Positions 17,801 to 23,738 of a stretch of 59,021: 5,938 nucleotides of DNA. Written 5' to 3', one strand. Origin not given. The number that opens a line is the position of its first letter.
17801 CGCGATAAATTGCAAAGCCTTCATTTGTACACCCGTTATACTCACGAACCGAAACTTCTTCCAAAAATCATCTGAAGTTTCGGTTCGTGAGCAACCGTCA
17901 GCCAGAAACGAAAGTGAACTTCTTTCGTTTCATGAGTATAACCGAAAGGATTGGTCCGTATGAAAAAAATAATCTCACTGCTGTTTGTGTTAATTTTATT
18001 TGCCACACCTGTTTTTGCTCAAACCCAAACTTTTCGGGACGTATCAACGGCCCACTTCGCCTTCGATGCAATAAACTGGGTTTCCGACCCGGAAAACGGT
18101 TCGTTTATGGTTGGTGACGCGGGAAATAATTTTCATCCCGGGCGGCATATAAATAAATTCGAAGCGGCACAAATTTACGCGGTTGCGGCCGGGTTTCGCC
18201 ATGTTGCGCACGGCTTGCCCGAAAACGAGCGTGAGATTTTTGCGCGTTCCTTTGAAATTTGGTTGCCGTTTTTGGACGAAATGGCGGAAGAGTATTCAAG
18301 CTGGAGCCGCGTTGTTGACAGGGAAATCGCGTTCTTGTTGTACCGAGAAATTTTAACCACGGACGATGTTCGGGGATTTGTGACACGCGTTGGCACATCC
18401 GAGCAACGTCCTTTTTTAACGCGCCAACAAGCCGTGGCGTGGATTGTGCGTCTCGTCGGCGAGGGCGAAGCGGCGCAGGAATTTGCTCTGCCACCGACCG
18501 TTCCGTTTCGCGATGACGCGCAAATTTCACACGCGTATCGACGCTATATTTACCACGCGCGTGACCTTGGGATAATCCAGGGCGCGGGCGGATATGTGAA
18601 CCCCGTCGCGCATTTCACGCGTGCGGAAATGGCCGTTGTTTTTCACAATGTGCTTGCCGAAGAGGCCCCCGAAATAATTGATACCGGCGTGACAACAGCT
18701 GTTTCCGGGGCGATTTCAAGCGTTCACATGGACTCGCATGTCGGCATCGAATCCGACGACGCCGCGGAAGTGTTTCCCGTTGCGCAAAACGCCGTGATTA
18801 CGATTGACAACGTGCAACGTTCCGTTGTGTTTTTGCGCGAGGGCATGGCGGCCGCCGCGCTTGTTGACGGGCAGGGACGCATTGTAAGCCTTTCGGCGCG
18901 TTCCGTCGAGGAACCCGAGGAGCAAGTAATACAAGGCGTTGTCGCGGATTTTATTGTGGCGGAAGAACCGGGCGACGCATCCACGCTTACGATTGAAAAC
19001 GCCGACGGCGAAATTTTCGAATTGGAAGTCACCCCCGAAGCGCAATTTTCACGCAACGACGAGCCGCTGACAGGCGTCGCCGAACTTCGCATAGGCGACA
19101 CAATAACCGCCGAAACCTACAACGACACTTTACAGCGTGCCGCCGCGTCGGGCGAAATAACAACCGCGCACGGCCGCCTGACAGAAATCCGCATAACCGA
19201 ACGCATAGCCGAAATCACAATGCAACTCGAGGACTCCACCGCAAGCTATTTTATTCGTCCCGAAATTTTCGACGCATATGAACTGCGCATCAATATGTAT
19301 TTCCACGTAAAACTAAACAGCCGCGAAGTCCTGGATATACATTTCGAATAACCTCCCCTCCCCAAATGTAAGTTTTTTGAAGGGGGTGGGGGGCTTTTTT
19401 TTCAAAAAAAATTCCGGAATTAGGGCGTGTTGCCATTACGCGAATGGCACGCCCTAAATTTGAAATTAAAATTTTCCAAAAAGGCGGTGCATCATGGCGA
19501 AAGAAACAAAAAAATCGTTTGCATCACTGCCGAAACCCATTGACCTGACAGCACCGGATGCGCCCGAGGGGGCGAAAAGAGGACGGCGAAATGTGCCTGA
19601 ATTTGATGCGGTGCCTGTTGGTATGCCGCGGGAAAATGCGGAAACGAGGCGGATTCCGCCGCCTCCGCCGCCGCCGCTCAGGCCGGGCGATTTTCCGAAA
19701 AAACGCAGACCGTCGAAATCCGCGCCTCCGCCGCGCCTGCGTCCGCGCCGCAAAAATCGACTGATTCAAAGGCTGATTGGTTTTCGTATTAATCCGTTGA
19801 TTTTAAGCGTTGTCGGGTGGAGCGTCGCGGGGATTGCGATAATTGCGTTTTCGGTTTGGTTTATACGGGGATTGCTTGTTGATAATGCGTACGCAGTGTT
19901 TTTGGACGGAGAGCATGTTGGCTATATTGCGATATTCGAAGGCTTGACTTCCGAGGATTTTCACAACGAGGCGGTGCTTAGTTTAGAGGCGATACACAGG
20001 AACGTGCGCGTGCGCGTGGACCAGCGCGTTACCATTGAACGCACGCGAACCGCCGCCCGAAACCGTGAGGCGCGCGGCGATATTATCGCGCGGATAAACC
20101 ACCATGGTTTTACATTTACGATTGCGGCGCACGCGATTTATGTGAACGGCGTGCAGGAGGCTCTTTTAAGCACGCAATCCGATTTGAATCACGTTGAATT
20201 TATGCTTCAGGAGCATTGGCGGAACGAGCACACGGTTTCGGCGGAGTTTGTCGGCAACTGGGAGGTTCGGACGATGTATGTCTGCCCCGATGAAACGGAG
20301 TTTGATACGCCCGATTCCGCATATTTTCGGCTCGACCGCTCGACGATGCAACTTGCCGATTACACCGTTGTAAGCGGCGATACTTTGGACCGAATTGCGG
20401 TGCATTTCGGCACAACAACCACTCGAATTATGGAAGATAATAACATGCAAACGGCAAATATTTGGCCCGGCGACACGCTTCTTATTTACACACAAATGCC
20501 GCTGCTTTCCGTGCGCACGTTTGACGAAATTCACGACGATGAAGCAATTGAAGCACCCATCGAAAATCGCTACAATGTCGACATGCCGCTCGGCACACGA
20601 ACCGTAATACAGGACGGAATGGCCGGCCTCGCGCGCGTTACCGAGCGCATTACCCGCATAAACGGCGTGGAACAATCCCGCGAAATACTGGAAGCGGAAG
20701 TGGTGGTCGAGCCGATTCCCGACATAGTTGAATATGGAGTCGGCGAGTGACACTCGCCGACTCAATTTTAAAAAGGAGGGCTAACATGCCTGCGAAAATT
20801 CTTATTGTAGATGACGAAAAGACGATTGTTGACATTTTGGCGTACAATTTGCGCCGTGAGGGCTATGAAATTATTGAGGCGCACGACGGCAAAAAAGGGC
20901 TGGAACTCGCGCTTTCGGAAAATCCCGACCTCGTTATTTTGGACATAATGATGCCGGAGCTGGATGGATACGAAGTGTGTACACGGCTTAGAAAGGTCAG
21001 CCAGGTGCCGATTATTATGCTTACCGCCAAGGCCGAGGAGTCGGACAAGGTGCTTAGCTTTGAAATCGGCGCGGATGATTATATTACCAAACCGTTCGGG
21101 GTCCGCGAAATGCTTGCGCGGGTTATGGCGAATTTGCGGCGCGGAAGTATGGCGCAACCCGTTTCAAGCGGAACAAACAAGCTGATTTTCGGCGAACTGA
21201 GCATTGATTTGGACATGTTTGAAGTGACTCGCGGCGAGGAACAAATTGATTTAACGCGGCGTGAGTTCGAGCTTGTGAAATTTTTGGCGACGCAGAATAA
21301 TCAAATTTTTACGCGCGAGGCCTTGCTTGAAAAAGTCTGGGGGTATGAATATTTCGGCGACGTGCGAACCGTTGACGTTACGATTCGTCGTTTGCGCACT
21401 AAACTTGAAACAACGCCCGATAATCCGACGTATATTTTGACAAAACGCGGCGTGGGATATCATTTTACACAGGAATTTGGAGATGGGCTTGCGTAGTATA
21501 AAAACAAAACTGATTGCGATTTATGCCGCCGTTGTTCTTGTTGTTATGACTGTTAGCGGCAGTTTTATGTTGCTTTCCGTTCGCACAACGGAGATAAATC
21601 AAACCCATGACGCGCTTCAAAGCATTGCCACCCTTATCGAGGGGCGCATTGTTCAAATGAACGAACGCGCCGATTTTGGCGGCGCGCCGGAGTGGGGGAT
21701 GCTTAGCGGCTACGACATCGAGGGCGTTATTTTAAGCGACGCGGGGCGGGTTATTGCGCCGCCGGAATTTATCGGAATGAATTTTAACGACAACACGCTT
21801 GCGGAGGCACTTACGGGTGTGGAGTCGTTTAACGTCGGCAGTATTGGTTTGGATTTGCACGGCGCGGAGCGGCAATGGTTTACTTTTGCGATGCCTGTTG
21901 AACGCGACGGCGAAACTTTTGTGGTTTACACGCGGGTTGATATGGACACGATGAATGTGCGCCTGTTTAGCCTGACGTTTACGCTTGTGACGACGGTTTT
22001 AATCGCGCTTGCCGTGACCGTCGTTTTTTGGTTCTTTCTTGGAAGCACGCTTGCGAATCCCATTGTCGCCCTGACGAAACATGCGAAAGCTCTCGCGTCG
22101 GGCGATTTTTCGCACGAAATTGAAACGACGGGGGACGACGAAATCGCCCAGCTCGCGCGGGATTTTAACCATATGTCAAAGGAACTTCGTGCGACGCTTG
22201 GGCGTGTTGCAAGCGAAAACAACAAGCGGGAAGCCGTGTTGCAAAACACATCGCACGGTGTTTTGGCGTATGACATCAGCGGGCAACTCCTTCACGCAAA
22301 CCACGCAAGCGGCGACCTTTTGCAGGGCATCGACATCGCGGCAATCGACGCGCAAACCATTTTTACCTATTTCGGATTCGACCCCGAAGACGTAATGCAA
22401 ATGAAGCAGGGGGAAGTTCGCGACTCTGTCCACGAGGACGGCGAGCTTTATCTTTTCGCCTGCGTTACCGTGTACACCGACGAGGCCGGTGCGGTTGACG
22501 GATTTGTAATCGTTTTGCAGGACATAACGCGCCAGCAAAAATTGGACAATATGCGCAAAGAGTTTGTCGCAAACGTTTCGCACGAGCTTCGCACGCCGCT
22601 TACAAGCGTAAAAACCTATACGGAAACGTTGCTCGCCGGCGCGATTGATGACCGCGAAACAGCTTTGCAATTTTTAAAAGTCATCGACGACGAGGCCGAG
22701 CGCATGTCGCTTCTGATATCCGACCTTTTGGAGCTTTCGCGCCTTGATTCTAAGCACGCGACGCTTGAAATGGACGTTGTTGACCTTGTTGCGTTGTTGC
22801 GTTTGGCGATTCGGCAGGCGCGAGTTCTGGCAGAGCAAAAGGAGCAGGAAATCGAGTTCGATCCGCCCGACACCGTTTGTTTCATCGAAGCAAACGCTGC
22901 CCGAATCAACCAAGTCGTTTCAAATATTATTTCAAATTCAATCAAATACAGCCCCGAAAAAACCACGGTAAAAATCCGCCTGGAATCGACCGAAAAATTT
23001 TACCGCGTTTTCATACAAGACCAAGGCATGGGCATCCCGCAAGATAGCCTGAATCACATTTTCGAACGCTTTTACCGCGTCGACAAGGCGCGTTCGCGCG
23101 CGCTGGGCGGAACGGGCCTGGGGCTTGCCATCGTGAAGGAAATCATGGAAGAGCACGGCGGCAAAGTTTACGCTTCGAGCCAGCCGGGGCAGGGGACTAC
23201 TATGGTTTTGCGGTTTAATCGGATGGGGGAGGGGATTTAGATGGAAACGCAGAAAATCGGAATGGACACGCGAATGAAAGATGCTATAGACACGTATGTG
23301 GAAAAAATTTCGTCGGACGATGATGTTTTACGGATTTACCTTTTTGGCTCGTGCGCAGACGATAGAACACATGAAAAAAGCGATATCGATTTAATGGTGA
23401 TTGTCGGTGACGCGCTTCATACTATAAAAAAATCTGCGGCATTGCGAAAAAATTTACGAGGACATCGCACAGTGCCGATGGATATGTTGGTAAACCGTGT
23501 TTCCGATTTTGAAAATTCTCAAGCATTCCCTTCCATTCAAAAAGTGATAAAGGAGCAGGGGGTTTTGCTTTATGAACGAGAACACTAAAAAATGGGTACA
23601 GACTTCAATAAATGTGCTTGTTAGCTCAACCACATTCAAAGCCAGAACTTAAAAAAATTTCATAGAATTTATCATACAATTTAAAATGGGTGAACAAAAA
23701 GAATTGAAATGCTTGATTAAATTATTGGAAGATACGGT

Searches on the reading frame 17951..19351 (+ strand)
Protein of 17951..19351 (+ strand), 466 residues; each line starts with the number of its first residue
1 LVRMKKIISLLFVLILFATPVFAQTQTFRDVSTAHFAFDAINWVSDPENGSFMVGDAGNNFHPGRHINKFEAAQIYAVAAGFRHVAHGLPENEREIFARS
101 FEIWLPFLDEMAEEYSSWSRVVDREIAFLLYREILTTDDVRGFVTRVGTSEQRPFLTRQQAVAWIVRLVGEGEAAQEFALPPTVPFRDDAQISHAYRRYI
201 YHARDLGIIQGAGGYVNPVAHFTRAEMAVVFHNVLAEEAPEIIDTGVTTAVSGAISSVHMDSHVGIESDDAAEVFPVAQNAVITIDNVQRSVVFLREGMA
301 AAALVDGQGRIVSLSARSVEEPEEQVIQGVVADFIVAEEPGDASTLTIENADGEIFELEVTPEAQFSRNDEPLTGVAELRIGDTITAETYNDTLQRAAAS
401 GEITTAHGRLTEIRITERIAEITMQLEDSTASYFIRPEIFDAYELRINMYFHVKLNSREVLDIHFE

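Call 61: search_protein_families(library=pfam, proteins=[window:17951-19351:+], max_evalue=0.0001)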
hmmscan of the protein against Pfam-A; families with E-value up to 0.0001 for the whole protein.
window:17951-19351:+ (466 aa): 1 family
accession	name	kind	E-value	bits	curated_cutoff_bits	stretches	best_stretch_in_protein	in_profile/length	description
PF00395.25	SLH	-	4e-09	36.7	20.8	0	188-228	4-44/44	S-layer homology domain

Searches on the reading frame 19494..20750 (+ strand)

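Call 61: search_protein_families(library=pfam, proteins=[window:19494-20750:+], max_evalue=0.0001)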
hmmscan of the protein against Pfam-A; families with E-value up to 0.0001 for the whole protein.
window:19494-20750:+ (418 aa): 3 families
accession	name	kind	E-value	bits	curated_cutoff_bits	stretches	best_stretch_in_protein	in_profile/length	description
PF07501.17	G5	-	9e-16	58.3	23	1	348-415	6-73/75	G5 domain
PF01476.26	LysM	-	8.4e-13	48.5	20.9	1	290-331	1-42/43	LysM domain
PF23473.1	LysM3_LYK4_5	-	8.2e-06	26.2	29.3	1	290-331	5-46/48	LYK4/5 LysM3 domain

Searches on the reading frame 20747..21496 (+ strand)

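Call 61: search_protein_families(library=pfam, proteins=[window:20747-21496:+], max_evalue=0.0001)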
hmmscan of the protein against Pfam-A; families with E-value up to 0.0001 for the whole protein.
window:20747-21496:+ (249 aa): 2 families
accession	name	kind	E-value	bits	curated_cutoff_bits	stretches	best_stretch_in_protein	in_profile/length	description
PF00072.30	Response_reg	-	1.2e-31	109.6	30.2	1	18-126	1-110/111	Response regulator receiver domain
PF00486.34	Trans_reg_C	-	5.1e-28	97.4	26.2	1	165-240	2-77/77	Transcriptional regulatory protein, C terminal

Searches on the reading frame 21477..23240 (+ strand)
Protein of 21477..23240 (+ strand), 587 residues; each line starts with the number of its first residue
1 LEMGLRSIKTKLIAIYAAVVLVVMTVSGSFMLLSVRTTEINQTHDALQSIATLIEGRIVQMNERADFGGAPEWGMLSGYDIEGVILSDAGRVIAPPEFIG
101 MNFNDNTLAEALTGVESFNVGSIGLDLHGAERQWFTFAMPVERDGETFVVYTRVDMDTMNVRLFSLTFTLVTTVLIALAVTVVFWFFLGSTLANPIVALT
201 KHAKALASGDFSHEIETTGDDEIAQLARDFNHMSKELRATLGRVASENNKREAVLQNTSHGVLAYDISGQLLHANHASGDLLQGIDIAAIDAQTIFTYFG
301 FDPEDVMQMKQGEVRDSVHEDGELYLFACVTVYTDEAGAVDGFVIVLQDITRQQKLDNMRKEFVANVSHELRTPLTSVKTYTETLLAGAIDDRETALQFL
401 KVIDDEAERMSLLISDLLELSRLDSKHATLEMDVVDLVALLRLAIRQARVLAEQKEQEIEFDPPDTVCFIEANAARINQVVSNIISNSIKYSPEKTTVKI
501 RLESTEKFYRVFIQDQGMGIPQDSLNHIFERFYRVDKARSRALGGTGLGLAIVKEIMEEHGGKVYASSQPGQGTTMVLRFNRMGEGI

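Call 61: search_protein_families(library=pfam, proteins=[window:21477-23240:+], max_evalue=0.0001)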
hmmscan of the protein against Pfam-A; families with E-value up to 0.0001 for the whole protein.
window:21477-23240:+ (587 aa): 4 families
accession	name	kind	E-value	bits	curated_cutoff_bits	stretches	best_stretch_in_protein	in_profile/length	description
PF02518.31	HATPase_c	-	6.1e-30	104.4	26.4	1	474-580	3-107/111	Histidine kinase-, DNA gyrase B-, and HSP90-like ATPase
PF00512.31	HisKA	-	9.9e-21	74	26.9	1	359-425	1-65/66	His Kinase A (phospho-acceptor) domain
PF00672.30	HAMP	-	1e-14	55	25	1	187-239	1-53/53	HAMP domain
PF13581.12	HATPase_c_2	-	3.1e-05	24.4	27.4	1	473-576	28-125/127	Histidine kinase-like ATPase domain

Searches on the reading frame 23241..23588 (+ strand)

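Call 61: search_protein_families(library=pfam, proteins=[window:23241-23588:+], max_evalue=0.0001)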
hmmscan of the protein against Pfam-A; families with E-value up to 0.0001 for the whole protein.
window:23241-23588:+ (115 aa): 2 families
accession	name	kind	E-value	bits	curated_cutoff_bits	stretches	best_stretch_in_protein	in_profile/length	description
PF18765.7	Polbeta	-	7.7e-12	45.7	26.9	1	22-114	6-91/93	Polymerase beta, Nucleotidyltransferase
PF01909.29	NTP_transf_2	-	2.7e-08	34.5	21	1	19-108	4-91/93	Nucleotidyltransferase domain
